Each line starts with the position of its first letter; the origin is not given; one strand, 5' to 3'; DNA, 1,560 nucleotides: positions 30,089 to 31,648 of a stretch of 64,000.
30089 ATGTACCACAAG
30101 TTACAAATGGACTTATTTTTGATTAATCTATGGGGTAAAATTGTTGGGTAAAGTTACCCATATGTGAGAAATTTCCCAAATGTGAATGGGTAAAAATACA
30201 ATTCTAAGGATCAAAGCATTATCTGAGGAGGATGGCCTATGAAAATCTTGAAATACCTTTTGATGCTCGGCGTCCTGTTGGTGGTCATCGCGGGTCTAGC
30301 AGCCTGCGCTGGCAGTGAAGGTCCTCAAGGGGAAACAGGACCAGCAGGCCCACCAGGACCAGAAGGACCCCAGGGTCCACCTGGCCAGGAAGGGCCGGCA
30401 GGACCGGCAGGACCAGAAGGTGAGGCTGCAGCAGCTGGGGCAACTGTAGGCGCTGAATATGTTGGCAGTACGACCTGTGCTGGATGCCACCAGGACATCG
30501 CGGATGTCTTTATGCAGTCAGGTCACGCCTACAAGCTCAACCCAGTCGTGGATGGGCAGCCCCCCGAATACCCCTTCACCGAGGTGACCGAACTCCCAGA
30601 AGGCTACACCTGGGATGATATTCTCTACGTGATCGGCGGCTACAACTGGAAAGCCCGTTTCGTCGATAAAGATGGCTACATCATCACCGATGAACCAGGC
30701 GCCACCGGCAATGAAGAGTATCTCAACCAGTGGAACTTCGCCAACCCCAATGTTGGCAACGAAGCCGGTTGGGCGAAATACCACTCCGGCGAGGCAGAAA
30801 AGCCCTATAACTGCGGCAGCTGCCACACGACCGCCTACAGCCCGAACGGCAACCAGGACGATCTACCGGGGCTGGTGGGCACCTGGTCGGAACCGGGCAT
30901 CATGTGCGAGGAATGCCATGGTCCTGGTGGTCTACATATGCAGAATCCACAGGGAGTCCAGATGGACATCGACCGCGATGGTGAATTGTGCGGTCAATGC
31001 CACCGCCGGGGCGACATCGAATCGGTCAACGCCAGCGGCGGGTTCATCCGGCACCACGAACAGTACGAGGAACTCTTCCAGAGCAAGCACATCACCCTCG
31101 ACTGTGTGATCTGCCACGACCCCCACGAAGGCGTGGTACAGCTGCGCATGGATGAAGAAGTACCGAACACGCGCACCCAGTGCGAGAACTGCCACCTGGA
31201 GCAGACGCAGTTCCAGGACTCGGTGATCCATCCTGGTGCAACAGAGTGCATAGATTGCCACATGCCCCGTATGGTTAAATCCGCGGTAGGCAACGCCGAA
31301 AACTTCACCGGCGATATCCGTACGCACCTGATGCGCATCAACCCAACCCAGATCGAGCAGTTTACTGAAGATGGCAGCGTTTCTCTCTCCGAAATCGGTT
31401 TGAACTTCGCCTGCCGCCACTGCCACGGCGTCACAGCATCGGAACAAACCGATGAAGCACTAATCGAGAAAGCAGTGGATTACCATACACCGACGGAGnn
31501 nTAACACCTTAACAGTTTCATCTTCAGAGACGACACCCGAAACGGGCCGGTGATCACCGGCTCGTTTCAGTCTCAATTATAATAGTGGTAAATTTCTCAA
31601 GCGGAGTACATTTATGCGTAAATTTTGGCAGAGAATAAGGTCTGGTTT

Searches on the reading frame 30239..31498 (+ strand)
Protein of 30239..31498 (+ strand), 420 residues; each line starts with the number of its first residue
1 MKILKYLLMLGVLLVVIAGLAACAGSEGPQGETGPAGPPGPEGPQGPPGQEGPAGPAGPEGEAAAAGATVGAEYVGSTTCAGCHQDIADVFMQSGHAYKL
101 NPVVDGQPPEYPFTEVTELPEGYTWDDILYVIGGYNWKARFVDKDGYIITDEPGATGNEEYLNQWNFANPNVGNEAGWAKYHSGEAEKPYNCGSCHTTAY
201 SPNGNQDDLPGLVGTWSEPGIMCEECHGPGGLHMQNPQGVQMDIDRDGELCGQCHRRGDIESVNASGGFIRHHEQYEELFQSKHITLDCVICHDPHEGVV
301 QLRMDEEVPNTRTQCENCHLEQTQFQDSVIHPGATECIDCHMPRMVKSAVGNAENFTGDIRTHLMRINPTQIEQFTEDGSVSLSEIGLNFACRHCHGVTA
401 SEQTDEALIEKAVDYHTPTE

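Call 65: search_protein_families(library=pfam, proteins=[window:30239-31498:+], max_evalue=0.0001)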
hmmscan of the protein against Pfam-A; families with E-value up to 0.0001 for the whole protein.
window:30239-31498:+ (420 aa): 6 families
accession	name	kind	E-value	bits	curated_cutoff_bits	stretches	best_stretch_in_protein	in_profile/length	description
PF14522.11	Cytochrome_C7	-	3.5e-12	46.4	24.8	0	220-260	13-53/67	Cytochrome c7 and related cytochrome c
PF22113.1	Mtrc-MtrF_II-IV_dom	-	1.3e-09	38.3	30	1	313-411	7-103/176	Outer membrane cytochrome MtrC/MtrF-like, domains II/IV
PF14537.11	Cytochrom_c3_2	-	1.4e-08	35.5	25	0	219-319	5-78/79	Cytochrome c3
PF09699.15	Paired_CXXCH_1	-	6.1e-07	29.5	20.6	0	222-257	8-38/41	Doubled CXXCH motif (Paired_CXXCH_1)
PF01391.23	Collagen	-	6.7e-07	29.4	27.2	1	24-67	15-58/60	Collagen triple helix repeat (20 copies)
PF13435.11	Cytochrome_C554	-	1.5e-05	26.3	20.8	0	184-228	43-84/84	Cytochrome c554 and c-prime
